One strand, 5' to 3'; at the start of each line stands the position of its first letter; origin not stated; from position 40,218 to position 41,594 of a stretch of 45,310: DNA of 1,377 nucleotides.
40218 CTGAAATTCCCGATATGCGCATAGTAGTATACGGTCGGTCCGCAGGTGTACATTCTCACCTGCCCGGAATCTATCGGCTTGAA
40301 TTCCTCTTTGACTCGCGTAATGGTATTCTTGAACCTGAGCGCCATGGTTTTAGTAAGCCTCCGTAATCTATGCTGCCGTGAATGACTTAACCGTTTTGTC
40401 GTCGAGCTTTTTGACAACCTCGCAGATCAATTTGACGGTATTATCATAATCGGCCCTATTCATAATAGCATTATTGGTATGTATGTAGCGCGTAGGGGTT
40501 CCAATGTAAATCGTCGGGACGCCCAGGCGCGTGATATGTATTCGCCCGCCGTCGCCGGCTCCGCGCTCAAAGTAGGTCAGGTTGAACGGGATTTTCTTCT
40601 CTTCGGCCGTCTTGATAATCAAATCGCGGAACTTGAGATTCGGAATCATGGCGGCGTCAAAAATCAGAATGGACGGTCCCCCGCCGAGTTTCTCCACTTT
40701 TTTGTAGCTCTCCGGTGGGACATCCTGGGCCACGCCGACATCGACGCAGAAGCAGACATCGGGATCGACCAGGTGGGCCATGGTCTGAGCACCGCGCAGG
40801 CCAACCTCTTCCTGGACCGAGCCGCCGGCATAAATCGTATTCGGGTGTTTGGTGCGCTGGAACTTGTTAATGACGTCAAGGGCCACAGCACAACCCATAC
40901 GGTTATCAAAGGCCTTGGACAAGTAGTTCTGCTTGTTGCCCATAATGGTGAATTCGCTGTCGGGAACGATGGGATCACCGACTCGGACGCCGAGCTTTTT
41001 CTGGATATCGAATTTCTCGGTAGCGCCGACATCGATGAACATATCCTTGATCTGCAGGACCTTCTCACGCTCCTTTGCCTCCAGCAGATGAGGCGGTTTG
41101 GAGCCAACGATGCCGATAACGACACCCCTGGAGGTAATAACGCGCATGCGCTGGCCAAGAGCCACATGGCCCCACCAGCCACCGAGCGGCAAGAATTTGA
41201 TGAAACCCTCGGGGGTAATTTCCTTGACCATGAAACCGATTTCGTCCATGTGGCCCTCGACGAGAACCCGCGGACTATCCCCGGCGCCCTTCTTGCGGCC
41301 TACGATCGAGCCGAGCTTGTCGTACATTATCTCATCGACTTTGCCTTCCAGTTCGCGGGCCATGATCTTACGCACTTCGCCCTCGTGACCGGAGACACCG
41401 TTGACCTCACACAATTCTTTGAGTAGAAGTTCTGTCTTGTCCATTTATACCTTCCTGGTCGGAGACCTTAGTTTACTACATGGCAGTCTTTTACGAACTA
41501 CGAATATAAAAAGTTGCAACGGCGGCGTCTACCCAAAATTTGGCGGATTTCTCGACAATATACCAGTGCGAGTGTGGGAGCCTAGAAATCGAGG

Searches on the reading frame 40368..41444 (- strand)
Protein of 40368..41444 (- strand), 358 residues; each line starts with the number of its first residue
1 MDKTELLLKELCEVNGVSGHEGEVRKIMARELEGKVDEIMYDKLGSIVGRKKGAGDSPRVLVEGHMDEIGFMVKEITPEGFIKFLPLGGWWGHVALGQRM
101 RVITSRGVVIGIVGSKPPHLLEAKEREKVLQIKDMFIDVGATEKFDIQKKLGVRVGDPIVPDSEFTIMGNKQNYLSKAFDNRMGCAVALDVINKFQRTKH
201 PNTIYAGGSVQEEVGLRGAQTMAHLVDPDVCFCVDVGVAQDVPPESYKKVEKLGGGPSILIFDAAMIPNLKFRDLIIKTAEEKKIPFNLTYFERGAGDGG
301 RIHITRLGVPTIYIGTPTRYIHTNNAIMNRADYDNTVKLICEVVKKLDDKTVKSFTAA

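Call 39: search_protein_families(library=pfam, proteins=[window:40368-41444:-], max_evalue=0.00001)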
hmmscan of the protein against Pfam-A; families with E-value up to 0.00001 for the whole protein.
window:40368-41444:- (358 aa): 1 family
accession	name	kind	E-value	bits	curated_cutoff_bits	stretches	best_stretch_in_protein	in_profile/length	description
PF05343.19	Peptidase_M42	-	5e-98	328.2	23.2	1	45-339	1-292/292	M42 glutamyl aminopeptidase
